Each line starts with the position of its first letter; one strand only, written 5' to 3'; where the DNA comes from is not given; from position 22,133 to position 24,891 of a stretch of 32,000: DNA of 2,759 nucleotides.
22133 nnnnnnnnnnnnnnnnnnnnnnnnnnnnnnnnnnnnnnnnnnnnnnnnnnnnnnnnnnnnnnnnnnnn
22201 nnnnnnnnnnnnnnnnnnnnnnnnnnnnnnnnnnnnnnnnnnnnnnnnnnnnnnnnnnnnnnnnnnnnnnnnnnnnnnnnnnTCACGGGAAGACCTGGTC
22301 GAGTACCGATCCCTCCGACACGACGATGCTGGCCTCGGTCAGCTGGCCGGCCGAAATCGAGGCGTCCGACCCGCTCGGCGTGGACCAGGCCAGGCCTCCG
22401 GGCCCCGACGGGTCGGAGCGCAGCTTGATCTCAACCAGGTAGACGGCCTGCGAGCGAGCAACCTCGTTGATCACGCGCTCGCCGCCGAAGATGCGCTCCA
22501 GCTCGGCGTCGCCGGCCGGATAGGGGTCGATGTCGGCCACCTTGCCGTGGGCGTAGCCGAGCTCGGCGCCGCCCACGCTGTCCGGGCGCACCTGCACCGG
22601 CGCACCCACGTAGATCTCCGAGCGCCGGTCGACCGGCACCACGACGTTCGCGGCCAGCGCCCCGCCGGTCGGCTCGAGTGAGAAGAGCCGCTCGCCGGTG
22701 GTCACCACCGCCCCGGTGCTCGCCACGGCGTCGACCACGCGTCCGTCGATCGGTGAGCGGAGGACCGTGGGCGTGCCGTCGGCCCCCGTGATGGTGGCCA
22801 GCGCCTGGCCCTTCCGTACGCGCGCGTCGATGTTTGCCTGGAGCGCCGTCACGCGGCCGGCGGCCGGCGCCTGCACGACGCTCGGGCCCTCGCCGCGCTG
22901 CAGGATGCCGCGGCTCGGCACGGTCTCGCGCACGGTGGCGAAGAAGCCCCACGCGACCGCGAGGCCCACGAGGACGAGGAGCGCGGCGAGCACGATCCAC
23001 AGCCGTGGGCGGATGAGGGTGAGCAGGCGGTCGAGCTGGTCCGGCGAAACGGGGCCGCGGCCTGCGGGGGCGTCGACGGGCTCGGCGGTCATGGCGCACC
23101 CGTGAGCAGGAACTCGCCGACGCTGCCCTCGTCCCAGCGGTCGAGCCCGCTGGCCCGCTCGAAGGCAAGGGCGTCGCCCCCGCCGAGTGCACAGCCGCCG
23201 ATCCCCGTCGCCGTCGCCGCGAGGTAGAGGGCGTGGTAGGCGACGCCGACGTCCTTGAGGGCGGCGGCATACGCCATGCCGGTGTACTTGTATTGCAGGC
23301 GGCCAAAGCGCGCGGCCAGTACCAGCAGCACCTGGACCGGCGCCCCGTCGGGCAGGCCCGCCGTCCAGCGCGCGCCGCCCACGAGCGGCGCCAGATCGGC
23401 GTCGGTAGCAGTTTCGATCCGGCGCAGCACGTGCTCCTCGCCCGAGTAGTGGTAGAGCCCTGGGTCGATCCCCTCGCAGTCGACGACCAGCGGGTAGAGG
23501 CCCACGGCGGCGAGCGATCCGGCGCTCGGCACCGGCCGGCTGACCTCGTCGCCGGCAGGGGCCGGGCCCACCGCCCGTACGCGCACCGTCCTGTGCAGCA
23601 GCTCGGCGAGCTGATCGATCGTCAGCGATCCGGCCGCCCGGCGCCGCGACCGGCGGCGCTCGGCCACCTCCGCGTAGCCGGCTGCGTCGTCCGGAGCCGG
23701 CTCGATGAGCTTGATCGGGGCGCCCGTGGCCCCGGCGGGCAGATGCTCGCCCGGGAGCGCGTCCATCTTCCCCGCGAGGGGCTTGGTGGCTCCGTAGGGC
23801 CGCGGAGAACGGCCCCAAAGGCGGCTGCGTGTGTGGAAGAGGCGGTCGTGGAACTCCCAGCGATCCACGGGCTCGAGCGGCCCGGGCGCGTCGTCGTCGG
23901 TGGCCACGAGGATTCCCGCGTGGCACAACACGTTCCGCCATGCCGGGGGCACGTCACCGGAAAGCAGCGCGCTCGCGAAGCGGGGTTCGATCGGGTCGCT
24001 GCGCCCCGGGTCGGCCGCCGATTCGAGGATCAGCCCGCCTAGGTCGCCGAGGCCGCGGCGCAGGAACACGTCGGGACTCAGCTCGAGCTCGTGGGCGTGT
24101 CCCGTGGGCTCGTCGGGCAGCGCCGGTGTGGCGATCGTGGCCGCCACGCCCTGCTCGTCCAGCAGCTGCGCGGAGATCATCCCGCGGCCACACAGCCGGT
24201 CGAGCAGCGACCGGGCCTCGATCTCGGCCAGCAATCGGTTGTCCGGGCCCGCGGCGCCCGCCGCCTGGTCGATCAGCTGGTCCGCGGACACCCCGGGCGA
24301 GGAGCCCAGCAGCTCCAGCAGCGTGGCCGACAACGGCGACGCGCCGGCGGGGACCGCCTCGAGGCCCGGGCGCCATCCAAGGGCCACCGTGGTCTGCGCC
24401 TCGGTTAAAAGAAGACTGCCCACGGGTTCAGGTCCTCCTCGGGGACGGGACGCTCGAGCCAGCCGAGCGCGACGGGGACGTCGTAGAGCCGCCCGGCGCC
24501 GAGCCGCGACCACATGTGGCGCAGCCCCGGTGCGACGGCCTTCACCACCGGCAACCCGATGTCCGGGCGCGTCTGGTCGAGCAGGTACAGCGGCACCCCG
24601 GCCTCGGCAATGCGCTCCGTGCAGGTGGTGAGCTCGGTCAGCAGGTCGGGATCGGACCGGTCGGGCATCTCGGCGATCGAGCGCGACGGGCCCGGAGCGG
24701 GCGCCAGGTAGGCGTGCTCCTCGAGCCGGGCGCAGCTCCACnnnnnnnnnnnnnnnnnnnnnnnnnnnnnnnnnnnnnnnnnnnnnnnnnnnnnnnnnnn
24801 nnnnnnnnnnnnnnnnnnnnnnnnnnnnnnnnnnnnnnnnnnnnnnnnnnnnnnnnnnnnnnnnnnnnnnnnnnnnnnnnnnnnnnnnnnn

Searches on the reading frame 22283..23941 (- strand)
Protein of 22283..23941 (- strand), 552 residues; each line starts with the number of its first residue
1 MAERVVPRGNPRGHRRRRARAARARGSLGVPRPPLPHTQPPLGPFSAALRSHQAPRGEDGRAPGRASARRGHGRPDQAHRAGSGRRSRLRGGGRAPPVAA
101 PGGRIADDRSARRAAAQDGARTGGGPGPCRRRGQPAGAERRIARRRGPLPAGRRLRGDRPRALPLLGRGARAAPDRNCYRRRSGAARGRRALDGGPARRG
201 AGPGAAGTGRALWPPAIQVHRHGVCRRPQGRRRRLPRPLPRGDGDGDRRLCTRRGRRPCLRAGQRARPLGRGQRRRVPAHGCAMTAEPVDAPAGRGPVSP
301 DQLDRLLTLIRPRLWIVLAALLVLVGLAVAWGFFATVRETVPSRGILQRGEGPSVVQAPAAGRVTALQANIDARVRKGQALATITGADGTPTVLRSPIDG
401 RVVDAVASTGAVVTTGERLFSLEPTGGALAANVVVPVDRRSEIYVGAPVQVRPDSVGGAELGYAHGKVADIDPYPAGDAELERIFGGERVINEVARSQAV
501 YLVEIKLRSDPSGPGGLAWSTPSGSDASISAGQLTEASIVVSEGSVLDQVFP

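Call 7: search_protein_families(library=pfam, proteins=[window:22283-23941:-], max_evalue=0.01)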
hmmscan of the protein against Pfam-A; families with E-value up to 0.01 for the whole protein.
window:22283-23941:- (552 aa): 5 families
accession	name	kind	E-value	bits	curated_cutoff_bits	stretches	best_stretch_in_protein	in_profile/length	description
PF13437.12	HlyD_3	-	2e-12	48.2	22.2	1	393-474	1-79/106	HlyD family secretion protein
PF16576.10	HlyD_D23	-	3.4e-06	26.9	30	0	394-474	111-187/214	Barrel-sandwich domain of CusB or HlyD membrane-fusion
PF00364.28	Biotin_lipoyl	-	0.0046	17.2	22.1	0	356-421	3-72/73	Biotin-requiring enzyme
PF13533.13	Biotin_lipoyl_2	-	0.0054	17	29.8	0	356-385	3-32/32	Biotin-lipoyl like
PF09891.15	DUF2118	-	0.0076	16.6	20.5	0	351-403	77-129/149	Uncharacterized protein conserved in archaea (DUF2118)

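Call 9: search_protein_families(library=ncbifam, proteins=[window:22283-23941:-], max_evalue=0.01)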
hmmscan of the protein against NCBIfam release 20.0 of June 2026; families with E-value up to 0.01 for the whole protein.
window:22283-23941:- (552 aa): 6 families
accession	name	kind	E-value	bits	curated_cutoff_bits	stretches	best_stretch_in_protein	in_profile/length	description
TIGR03794.1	NHLM_micro_HlyD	equivalog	6.1e-46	157.2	156.2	2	392-552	254-417/421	NHLP bacteriocin system secretion protein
TIGR01843.1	type_I_hlyD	subfamily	1.4e-13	50.6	208.65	2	392-547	271-404/422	HlyD family type I secretion periplasmic adaptor subunit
TIGR01730.1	RND_mfp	subfamily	4.3e-07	29.2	94.9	1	392-459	135-201/322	efflux RND transporter periplasmic adaptor subunit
TIGR00999.1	8a0102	subfamily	8.5e-06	25.1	319.3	1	376-456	76-156/271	CzcB/NccB family metal efflux transporter periplasmic adaptor subunit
TIGR00998.1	8a0101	subfamily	9.6e-06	24.8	390.8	0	392-473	205-283/334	EmrA/EmrK family multidrug efflux transporter periplasmic adaptor subunit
NF006761.0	PRK09282.1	domain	0.0045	15.5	402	1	349-423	517-590/591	pyruvate carboxylase subunit B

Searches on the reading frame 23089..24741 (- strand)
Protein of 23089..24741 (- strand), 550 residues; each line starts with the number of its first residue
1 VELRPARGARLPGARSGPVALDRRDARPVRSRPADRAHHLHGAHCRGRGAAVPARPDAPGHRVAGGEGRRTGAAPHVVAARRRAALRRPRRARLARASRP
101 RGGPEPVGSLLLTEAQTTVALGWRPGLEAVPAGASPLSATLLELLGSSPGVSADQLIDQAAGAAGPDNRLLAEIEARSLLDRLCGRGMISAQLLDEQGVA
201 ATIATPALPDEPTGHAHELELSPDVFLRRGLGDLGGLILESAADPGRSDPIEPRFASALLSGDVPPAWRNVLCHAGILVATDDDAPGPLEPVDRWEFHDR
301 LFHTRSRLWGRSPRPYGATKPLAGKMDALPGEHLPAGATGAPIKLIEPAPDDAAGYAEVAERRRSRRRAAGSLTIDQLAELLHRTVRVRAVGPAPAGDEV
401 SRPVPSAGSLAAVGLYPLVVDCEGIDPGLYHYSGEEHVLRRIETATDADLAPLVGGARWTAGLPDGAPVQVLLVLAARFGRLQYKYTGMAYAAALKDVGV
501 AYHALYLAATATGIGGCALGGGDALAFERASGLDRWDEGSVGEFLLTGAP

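Call 7: search_protein_families(library=pfam, proteins=[window:23089-24741:-], max_evalue=0.01)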
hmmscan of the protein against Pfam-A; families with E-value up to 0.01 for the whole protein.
window:23089-24741:- (550 aa): 2 families
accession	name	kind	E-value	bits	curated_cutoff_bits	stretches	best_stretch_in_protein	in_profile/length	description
PF00881.29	Nitroreductase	-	4.6e-11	43.6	23.5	1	369-535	11-156/167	Nitroreductase family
PF22767.2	ThcOx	-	0.00057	21.2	27.7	1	290-308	88-106/110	Cyanobactin oxidase ThcOx,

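Call 9: search_protein_families(library=ncbifam, proteins=[window:23089-24741:-], max_evalue=0.01)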
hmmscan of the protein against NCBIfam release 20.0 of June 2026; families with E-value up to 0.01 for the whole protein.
window:23089-24741:- (550 aa): 2 families
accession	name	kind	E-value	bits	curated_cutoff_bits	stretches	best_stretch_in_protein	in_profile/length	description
TIGR03605.1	antibiot_sagB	domain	3.1e-33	114.7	78.4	1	375-546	2-171/173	SagB family peptide dehydrogenase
TIGR04511.1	SagB_rel_DH_2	exception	1.6e-23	83.4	240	1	325-541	146-361/380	putative peptide maturation dehydrogenase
